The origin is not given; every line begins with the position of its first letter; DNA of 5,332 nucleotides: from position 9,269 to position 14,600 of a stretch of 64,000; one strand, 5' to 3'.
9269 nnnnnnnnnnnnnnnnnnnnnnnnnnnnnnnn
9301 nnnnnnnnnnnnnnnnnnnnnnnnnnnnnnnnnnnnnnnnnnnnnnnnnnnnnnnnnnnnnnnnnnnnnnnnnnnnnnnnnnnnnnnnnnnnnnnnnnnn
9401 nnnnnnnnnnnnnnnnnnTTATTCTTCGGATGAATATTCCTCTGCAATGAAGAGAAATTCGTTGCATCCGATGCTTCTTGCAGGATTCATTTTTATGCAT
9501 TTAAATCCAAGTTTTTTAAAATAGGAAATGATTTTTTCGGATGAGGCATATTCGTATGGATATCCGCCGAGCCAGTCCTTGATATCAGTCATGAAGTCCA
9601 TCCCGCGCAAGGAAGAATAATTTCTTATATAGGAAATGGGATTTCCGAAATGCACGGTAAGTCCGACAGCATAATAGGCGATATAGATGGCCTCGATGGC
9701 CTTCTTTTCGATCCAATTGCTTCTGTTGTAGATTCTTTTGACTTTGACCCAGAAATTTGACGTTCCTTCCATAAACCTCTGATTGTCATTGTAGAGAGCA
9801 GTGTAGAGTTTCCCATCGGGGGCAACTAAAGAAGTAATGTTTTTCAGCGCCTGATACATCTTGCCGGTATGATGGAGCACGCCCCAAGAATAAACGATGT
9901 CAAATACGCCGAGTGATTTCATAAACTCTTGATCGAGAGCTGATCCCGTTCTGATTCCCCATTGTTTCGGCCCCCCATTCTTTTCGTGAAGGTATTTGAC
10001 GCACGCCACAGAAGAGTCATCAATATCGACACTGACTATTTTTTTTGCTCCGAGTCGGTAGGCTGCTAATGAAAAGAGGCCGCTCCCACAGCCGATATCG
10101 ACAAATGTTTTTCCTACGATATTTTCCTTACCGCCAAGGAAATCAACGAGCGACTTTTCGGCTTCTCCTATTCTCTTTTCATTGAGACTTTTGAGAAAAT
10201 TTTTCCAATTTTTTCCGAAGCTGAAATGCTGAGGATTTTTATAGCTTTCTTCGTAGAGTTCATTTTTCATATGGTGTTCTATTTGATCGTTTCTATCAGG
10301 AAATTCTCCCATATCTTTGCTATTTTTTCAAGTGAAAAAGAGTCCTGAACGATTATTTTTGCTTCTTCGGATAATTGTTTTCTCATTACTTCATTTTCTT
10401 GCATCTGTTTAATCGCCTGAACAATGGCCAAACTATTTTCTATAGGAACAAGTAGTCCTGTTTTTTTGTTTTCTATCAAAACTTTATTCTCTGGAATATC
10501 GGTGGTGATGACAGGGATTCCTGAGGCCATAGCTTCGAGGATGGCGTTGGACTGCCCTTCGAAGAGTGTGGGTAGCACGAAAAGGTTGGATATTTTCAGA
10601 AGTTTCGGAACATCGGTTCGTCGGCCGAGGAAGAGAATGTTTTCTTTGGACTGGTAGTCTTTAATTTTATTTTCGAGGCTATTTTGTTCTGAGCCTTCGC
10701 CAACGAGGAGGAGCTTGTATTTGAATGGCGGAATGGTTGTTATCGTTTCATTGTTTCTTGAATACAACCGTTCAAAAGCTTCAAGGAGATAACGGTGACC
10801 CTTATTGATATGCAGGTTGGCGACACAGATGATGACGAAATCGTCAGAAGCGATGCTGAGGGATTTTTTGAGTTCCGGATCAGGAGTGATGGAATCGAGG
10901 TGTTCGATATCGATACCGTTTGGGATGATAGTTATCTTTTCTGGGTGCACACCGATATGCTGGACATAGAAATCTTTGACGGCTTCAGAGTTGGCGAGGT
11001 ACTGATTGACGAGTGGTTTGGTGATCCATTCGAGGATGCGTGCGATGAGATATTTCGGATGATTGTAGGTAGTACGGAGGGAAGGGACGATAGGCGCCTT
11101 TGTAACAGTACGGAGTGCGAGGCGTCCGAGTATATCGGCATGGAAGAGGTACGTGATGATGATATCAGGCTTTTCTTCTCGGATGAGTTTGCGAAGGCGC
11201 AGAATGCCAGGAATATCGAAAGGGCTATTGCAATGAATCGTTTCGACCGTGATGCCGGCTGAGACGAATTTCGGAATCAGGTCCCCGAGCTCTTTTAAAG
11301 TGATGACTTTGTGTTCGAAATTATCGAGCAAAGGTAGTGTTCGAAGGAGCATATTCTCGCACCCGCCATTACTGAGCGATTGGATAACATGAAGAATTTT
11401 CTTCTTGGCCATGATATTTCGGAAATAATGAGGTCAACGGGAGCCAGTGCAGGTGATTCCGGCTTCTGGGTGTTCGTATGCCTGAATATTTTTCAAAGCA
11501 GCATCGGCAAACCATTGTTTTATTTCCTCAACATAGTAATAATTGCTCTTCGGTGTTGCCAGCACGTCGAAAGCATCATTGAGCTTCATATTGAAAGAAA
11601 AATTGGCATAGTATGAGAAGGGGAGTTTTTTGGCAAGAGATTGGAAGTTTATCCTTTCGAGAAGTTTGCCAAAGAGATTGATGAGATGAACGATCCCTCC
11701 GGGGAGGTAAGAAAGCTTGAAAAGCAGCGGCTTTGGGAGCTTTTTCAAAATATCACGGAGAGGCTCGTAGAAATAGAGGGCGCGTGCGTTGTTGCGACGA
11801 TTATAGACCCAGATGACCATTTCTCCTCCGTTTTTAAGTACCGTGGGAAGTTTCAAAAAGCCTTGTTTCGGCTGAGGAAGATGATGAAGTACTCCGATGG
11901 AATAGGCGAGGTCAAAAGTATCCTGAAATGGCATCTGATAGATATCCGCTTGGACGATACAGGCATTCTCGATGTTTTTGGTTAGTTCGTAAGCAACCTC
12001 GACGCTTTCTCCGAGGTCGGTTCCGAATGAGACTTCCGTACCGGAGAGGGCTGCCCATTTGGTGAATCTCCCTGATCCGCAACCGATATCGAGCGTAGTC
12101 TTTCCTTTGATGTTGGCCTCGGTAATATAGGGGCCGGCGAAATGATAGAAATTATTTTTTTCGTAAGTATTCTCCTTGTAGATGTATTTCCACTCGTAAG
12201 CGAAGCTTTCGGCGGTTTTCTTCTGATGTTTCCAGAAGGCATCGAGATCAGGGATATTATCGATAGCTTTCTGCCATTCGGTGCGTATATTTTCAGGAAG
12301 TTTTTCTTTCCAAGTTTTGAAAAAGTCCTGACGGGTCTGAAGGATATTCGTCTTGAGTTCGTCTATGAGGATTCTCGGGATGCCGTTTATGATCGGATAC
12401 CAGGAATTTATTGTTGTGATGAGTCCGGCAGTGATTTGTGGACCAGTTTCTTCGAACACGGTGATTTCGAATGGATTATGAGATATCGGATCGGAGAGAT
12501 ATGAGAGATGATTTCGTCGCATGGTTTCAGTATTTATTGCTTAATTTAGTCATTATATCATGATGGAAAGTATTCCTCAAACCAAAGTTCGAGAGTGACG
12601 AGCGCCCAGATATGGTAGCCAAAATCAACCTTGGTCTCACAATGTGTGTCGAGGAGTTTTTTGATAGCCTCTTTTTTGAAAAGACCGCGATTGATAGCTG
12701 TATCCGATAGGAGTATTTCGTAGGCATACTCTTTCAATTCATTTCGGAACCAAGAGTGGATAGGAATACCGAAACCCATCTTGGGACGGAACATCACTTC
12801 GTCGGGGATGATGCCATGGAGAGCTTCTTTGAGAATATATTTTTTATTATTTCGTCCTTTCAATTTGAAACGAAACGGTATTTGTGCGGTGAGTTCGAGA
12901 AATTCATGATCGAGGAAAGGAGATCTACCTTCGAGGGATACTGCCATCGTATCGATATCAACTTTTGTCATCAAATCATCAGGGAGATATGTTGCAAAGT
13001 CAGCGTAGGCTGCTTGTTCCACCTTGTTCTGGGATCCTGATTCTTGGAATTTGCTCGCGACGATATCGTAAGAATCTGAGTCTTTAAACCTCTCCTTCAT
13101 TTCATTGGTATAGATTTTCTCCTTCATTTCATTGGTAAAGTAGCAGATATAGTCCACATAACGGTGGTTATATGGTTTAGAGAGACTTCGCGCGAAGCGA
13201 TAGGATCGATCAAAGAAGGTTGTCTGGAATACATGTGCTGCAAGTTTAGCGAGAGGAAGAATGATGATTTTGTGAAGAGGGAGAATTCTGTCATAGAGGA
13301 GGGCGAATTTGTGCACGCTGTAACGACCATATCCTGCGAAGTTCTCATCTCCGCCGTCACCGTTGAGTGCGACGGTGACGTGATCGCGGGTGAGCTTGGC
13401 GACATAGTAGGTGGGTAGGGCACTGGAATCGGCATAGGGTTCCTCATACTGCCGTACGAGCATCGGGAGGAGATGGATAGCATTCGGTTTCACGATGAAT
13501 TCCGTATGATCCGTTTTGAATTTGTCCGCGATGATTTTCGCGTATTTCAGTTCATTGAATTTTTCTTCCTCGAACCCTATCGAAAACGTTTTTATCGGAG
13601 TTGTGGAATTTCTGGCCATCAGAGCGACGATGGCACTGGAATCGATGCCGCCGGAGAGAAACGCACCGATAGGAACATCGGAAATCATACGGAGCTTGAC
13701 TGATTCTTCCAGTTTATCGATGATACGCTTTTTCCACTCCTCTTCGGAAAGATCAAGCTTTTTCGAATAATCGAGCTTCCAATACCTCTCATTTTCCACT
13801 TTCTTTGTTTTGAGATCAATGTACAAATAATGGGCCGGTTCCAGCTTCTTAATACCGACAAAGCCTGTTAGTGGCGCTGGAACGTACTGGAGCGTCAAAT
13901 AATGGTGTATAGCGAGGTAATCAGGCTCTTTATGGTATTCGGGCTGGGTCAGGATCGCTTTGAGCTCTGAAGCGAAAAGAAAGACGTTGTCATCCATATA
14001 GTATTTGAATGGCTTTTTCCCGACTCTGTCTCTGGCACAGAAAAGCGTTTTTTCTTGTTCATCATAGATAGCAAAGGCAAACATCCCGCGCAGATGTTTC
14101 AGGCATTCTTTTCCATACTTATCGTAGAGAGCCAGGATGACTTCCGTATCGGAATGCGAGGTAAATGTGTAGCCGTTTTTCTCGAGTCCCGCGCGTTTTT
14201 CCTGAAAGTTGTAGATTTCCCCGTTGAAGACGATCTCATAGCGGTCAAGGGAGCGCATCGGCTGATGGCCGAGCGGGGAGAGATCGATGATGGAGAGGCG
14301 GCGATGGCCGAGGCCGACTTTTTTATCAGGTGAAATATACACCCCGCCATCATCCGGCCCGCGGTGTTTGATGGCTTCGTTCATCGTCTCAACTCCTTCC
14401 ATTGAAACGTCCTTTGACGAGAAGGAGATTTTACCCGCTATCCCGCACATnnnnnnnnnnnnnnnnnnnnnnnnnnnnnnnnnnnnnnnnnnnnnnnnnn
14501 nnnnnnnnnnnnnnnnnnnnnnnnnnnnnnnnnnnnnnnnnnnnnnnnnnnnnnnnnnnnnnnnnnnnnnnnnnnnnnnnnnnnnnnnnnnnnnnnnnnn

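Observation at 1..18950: Sharp base-composition discontinuity: an AT-rich 18.5 kb tailoring island joined to the roughly 50% GC core cluster within one co-directional gene string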

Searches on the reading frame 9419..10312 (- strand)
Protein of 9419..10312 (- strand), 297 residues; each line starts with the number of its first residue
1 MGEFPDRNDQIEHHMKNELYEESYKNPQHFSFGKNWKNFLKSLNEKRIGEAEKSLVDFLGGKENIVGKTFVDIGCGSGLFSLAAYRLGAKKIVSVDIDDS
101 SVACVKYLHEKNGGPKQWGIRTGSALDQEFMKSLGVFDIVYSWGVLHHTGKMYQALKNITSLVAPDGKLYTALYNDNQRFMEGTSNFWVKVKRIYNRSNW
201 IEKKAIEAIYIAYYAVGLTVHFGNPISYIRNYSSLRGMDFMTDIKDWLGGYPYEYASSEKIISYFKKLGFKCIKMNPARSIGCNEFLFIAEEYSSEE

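Call 6: search_protein_families(library=pfam, proteins=[window:9419-10312:-])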
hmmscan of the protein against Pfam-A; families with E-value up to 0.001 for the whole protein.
window:9419-10312:- (297 aa): 8 families
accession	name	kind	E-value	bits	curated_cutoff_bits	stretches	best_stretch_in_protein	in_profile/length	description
PF13489.12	Methyltransf_23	-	7.9e-13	48.9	27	1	54-177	11-122/164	Methyltransferase domain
PF08241.18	Methyltransf_11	-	1.2e-12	48.8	21.2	1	71-170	1-94/95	Methyltransferase domain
PF08242.18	Methyltransf_12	-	2.1e-12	48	30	1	71-169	1-98/98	Methyltransferase domain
PF06325.19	PrmA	-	4e-12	46.7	22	1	67-201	162-289/296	Ribosomal protein L11 methyltransferase (PrmA)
PF13649.12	Methyltransf_25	-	5.1e-11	43.6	27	1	71-167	2-97/97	Methyltransferase domain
PF13847.12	Methyltransf_31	-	1.3e-10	41.5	27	1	67-180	4-118/145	Methyltransferase domain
PF08003.17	Methyltransf_9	-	4e-07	29.7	23.8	1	65-169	114-215/315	Protein of unknown function (DUF1698)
PF05175.20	MTS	-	0.0002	21.5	23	1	62-126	30-91/170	Methyltransferase small domain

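Call 21: find_related_loci(query=window:9419-10312:-, collection=metagenome_contigs, flank=10000)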
Query window:9419-10312:- (297 aa) in metagenome_contigs; peptide patterns used: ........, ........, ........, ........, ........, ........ (x = any residue, [..] = any of these).
75 stretches matched a pattern; 2 encode a relative of the query (tblastn E <= 1e-3); 2 distinct loci.
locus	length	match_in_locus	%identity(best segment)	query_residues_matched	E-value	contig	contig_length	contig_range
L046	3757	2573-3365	74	10-289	5e-116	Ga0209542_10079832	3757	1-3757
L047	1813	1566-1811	80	6-87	1e-40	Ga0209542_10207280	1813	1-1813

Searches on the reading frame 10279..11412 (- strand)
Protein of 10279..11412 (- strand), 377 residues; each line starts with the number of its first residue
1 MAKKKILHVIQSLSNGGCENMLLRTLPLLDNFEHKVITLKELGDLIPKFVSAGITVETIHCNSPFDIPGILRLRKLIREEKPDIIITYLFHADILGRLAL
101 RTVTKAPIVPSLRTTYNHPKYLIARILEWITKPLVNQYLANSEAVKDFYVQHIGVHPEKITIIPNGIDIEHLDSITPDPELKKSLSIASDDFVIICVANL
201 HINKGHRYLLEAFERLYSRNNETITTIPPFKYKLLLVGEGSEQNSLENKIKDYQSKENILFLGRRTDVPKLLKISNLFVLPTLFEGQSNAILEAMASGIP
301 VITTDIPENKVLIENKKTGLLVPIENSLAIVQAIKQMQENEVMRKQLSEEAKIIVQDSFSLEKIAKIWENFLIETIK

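Call 6: search_protein_families(library=pfam, proteins=[window:10279-11412:-])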
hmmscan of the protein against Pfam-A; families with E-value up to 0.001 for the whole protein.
window:10279-11412:- (377 aa): 5 families
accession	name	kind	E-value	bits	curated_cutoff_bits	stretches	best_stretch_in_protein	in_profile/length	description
PF00534.26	Glycos_transf_1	-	7.8e-35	120.4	26.4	1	179-352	3-170/172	Glycosyl transferases group 1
PF13692.12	Glyco_trans_1_4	-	6.7e-32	111.1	27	1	192-339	2-141/142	Glycosyl transferases group 1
PF13439.12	Glyco_transf_4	-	1.1e-20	74.8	28.5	1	33-170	21-169/170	Glycosyltransferase Family 4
PF13579.12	Glyco_trans_4_4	-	1.8e-08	35.3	29.7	1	64-166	54-158/158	Glycosyl transferase 4-like domain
PF06925.17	MGDG_synth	-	9.5e-05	23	25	1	72-162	80-164/169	Monogalactosyldiacylglycerol (MGDG) synthase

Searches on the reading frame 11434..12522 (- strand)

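Call 6: search_protein_families(library=pfam, proteins=[window:11434-12522:-])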
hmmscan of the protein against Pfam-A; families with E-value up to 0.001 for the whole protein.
window:11434-12522:- (362 aa): 8 families
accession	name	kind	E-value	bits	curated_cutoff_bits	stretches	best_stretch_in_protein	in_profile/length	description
PF08241.18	Methyltransf_11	-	1.2e-16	61.6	21.2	1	144-237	1-95/95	Methyltransferase domain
PF13847.12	Methyltransf_31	-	1.8e-13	50.9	27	1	139-241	3-113/145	Methyltransferase domain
PF13649.12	Methyltransf_25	-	9.4e-13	49.1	27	1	144-233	2-97/97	Methyltransferase domain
PF08242.18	Methyltransf_12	-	1.5e-11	45.3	30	1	144-234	1-97/98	Methyltransferase domain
PF13489.12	Methyltransf_23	-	1e-10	42.1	27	1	132-244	19-123/164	Methyltransferase domain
PF08003.17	Methyltransf_9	-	1.5e-10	41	23.8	1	136-237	112-217/315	Protein of unknown function (DUF1698)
PF03848.20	TehB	-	0.00024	21.1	20.4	1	138-215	29-108/193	Tellurite resistance protein TehB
PF05401.17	NodS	-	0.00057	20.2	24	0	142-215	46-119/201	Nodulation protein S (NodS)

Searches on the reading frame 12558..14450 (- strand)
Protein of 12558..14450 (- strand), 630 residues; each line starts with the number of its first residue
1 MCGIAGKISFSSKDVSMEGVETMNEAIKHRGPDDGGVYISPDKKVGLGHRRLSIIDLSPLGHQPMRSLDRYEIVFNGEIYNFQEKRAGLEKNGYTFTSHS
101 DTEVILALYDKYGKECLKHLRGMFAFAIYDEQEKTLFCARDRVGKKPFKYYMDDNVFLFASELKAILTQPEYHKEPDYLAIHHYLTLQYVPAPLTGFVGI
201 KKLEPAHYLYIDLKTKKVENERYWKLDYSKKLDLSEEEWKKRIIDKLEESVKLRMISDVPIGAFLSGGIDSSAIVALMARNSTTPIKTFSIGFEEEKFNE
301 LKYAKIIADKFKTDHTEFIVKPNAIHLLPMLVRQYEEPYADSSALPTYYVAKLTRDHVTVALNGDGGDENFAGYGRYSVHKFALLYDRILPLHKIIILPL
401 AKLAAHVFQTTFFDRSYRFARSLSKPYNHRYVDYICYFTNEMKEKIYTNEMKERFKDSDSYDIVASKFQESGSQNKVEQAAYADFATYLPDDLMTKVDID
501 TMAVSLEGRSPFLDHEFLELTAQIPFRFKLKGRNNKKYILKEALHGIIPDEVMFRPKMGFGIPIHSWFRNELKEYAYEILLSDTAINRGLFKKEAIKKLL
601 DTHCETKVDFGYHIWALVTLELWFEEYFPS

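Call 6: search_protein_families(library=pfam, proteins=[window:12558-14450:-])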
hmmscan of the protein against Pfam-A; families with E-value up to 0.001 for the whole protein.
window:12558-14450:- (630 aa): 5 families
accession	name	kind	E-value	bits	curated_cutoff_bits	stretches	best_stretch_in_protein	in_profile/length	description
PF00733.27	Asn_synthase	-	1e-101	341.5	21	1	245-625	4-354/354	Asparagine synthase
PF13537.11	GATase_7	-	1.9e-45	154.3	25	1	49-167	1-122/123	Glutamine amidotransferase domain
PF13522.11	GATase_6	-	4.2e-42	143.7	27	1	32-162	1-130/130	Glutamine amidotransferase domain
PF12481.13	DUF3700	-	5.5e-06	26.5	27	1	114-163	123-172/228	Aluminium induced protein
PF06508.19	QueC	-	0.00083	19.4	22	0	264-321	5-61/210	Queuosine biosynthesis protein QueC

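Call 12: find_encoding_contigs(protein=window:12558-14450:-, flank=10000, max_places=6)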
Protein window:12558-14450:- (630 aa): 2 contigs read that carry it; 1 place shown.
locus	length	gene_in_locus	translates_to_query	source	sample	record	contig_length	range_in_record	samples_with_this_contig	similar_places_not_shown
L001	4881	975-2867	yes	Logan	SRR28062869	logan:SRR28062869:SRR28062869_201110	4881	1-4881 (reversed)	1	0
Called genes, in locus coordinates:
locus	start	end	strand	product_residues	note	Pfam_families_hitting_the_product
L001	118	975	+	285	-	PF13489:Methyltransf_23 (weak), PF08241:Methyltransf_11, PF13649:Methyltransf_25 (faint), PF08242:Methyltransf_12 (faint)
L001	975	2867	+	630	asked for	PF13522:GATase_6, PF12481:DUF3700 (weak), PF13537:GATase_7, PF00733:Asn_synthase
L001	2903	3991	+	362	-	PF13489:Methyltransf_23, PF08003:Methyltransf_9, PF08241:Methyltransf_11, PF08242:Methyltransf_12, PF13649:Methyltransf_25, PF13847:Methyltransf_31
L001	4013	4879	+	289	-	?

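Call 23: search_protein_families(library=ncbifam, proteins=[window:12558-14450:-], max_evalue=0.01)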
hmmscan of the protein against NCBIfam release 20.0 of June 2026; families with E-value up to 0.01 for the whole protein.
window:12558-14450:- (630 aa): 11 families
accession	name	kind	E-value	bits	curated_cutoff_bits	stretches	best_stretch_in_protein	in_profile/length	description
TIGR03108.1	eps_aminotran_1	hypoth_equivalog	3.6e-190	633.8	816.9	1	1-624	1-625/628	XrtA/PEP-CTERM system amidotransferase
TIGR01536.1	asn_synth_AEB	equivalog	2.2e-150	502.1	267.1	1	2-560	1-517/517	asparagine synthase (glutamine-hydrolyzing)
TIGR03104.1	trio_amidotrans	equivalog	1.7e-146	488.9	570.1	2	1-380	1-386/589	N-acetylglutaminylglutamine amidotransferase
NF006949.0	PRK09431.1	equivalog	1.7e-89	300.9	499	3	1-170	1-169/554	asparagine synthase B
NF033535.1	lass_lactam_cya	exception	1.6e-76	258.2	525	2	1-372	1-377/668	lasso peptide isopeptide bond-forming cyclase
NF033561.1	macrolact_Ik_Al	subfamily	1.4e-12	47.1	300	1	179-369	136-329/561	albusnodin/ikarugamycin family macrolactam cyclase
NF001484.0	PRK00331.1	subfamily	3.4e-12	45.6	381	1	67-168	91-200/601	isomerizing glutamine--fructose-6-phosphate transaminase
TIGR01135.1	glmS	equivalog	6.6e-11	41.4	418.05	1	69-168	92-199/607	glutamine--fructose-6-phosphate transaminase (isomerizing)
TIGR01134.1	purF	equivalog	5e-09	36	350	1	44-171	65-204/432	amidophosphoribosyltransferase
NF010587.0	PRK13980.1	equivalog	0.0041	16.4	255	1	232-321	7-95/267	NAD+ synthase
TIGR00364.1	TIGR00364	equivalog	0.0047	16.5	150.3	1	264-319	4-56/201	7-cyano-7-deazaguanine synthase QueC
